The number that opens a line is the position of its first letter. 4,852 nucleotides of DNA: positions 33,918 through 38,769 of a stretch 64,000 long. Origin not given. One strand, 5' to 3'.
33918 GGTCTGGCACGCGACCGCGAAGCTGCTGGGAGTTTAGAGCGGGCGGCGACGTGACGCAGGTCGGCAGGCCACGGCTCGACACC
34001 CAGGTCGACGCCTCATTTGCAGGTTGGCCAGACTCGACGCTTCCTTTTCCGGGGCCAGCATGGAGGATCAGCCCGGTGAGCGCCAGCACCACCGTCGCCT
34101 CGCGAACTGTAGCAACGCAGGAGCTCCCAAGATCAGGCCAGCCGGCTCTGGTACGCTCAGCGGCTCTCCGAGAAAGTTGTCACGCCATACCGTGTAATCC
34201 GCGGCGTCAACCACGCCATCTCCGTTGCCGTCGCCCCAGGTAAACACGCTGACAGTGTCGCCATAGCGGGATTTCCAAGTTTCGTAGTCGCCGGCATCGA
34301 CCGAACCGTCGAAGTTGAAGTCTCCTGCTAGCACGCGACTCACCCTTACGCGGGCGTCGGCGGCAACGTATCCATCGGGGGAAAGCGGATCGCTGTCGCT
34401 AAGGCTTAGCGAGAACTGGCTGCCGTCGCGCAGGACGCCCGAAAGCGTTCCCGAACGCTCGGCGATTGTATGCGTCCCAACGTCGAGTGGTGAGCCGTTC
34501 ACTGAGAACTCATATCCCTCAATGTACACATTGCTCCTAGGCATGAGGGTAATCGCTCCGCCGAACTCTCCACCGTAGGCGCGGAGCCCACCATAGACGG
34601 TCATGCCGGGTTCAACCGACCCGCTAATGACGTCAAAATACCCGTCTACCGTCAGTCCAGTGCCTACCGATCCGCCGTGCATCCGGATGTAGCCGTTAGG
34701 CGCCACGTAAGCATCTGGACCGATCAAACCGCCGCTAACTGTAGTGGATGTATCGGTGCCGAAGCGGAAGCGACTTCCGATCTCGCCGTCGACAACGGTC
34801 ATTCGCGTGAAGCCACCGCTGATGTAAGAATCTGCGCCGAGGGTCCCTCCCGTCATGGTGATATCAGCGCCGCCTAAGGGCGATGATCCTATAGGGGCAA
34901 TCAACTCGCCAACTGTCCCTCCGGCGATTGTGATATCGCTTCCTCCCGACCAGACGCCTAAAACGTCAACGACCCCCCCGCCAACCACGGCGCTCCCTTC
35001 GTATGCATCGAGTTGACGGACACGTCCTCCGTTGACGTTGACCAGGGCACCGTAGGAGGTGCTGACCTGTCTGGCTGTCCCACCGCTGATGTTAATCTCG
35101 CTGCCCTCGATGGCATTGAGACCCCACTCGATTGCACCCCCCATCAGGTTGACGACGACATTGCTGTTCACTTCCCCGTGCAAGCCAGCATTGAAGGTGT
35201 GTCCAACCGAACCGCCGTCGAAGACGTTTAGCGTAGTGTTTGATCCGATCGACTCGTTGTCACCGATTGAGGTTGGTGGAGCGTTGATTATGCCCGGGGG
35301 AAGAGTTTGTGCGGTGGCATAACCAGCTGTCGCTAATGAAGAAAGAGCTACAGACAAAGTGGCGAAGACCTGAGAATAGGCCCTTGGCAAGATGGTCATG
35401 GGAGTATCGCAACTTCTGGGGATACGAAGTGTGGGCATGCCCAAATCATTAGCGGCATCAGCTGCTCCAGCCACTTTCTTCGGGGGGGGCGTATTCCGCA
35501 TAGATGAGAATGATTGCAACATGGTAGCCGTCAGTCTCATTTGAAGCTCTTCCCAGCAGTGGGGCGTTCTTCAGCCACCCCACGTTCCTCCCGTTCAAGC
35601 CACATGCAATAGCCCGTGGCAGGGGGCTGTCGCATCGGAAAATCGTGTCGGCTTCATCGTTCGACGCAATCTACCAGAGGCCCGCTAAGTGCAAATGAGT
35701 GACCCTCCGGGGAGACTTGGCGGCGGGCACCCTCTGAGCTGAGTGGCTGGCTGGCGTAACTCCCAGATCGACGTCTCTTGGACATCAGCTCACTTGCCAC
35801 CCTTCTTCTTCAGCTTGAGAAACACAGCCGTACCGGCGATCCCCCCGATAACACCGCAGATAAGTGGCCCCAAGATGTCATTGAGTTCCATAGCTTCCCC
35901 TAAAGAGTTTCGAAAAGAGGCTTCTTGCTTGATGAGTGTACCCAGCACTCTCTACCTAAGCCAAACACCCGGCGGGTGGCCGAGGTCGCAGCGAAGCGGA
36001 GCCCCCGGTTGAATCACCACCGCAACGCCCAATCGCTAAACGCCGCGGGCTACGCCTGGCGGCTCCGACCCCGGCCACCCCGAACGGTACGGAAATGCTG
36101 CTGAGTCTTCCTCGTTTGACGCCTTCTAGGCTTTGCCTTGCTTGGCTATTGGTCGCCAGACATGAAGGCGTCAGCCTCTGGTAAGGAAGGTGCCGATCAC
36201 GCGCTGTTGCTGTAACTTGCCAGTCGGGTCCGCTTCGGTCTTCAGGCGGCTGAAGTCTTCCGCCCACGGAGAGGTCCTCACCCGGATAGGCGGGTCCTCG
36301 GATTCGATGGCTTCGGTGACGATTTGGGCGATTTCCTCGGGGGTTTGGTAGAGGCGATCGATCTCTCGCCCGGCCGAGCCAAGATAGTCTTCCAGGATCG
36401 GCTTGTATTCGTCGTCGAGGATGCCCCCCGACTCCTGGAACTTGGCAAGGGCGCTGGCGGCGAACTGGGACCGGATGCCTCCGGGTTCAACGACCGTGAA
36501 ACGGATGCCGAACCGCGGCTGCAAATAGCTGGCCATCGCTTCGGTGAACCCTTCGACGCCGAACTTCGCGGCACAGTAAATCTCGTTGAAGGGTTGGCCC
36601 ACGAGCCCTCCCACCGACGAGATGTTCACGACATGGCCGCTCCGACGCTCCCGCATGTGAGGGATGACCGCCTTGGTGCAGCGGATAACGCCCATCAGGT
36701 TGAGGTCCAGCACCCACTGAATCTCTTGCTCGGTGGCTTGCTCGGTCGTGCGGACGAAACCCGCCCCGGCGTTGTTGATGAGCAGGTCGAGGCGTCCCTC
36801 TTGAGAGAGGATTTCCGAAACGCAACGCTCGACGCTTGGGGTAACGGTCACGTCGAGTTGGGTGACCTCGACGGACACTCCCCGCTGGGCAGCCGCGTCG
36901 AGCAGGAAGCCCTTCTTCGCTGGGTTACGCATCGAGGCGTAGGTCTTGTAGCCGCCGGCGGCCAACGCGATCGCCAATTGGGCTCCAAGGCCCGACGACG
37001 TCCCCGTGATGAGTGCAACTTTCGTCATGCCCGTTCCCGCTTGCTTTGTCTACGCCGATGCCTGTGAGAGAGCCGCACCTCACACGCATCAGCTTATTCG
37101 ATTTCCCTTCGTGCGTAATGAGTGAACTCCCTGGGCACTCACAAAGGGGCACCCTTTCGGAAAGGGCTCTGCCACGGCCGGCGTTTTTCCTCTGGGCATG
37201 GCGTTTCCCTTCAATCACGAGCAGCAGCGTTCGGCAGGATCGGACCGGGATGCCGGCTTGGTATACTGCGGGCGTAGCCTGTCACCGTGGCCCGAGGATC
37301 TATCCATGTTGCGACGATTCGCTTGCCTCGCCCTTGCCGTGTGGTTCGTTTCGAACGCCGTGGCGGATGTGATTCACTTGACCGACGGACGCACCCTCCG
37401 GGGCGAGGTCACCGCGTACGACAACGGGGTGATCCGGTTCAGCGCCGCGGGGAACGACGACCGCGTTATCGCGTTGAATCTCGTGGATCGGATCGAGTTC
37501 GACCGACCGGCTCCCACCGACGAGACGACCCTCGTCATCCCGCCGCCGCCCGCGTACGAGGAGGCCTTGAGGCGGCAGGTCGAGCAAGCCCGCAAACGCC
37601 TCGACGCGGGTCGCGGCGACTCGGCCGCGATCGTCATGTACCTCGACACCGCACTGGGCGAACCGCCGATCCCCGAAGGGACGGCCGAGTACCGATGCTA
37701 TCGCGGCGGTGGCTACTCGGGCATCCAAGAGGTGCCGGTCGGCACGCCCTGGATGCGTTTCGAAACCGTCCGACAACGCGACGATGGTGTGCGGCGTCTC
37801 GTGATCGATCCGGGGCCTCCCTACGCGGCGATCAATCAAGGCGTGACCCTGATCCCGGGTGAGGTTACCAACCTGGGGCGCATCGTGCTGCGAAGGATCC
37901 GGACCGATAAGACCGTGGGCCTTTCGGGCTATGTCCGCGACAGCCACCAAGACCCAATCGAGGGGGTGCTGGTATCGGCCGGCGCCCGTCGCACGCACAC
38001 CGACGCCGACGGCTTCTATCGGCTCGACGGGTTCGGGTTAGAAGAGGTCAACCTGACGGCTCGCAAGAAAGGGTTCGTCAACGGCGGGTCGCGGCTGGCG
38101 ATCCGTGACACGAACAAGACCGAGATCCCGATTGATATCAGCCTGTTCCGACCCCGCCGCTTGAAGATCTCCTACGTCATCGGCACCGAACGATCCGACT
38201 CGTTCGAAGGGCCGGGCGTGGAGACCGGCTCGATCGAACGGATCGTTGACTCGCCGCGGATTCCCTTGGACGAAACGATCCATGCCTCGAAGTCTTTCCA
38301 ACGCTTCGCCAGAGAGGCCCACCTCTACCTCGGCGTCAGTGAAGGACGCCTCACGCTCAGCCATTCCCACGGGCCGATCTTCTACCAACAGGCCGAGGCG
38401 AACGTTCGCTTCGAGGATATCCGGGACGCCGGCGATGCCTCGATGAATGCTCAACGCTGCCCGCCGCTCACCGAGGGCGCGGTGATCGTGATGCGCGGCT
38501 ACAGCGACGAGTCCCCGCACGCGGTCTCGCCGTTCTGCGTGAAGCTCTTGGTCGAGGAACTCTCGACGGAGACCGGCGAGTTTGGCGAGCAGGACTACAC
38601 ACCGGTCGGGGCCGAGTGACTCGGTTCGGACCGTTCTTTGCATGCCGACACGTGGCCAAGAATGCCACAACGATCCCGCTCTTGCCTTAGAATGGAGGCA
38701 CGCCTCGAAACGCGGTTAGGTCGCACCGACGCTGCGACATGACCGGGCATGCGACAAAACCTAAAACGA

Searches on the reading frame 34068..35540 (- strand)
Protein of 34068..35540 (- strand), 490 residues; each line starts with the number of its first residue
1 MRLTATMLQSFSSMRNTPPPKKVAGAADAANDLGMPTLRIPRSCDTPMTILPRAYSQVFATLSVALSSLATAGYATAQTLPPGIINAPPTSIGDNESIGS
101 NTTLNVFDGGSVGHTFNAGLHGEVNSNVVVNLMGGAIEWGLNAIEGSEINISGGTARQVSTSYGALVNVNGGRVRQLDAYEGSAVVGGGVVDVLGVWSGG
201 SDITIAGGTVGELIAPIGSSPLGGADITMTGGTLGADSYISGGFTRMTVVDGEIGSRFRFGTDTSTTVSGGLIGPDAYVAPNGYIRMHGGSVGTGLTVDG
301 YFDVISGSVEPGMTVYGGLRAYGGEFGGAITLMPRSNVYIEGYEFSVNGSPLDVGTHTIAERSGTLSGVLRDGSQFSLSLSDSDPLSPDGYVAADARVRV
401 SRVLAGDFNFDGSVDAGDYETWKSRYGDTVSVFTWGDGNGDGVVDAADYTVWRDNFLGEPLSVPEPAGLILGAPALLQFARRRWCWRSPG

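Call 10: search_protein_families(library=pfam, proteins=[window:34068-35540:-], max_evalue=0.01)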
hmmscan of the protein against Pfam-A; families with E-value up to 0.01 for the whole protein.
window:34068-35540:- (490 aa): 1 family
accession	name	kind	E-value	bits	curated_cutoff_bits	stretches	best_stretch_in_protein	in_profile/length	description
PF00404.24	Dockerin_1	-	2.7e-05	24.7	22.9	1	405-450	1-50/57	Dockerin type I domain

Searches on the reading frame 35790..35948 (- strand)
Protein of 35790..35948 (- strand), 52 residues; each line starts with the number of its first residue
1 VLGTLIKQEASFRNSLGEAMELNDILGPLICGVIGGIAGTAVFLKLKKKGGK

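Call 23: search_protein_families(library=pfam, proteins=[window:35790-35948:-], max_evalue=0.1)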
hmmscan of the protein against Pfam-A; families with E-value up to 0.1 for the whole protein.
window:35790-35948:- (52 aa): 1 family
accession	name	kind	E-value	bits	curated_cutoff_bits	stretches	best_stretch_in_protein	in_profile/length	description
PF17870.6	Insulin_TMD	-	0.038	14.5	33.4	1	25-49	18-42/47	Insulin receptor trans-membrane segment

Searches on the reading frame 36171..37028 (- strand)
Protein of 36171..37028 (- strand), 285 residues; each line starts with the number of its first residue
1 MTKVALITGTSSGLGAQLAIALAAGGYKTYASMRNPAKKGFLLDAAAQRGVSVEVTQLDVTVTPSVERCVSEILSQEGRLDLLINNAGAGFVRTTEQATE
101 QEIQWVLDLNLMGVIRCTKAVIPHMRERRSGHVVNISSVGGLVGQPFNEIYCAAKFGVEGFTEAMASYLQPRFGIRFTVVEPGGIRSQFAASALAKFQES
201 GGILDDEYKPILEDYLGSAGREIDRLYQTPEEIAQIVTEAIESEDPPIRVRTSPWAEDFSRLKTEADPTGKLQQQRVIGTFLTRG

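Call 10: search_protein_families(library=pfam, proteins=[window:36171-37028:-], max_evalue=0.01)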
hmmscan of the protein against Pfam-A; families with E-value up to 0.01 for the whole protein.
window:36171-37028:- (285 aa): 4 families
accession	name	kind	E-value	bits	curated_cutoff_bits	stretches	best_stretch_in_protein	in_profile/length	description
PF00106.31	adh_short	-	4.9e-48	163.6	26.6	1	3-192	1-189/195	short chain dehydrogenase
PF13561.12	adh_short_C2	-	1.3e-33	116.9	27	1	11-198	3-188/236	Enoyl-(Acyl carrier protein) reductase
PF08659.16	KR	-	4.1e-13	50.1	22.6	1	5-178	3-176/180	KR domain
PF01370.27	Epimerase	-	0.00042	20.2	20.9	1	5-183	1-176/240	NAD dependent epimerase/dehydratase family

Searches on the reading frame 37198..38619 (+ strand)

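Call 10: search_protein_families(library=pfam, proteins=[window:37198-38619:+], max_evalue=0.01)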
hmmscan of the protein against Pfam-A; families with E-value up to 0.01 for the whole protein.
window:37198-38619:+ (473 aa): 4 families
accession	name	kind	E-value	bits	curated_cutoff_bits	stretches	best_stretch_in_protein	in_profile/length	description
PF13620.12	CarboxypepD_reg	-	6.5e-09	36.5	32.3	1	242-310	2-77/82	Carboxypeptidase regulatory-like domain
PF16371.11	MetallophosN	-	0.00069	20.2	35.6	1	244-277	1-33/77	N terminal of Calcineurin-like phosphoesterase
PF15976.11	CooC_C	-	0.0018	18.7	29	1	227-288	4-65/93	CS1-pili formation C-terminal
PF13715.12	CarbopepD_reg_2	-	0.0019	18.7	32.2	1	242-310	1-72/88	CarboxypepD_reg-like domain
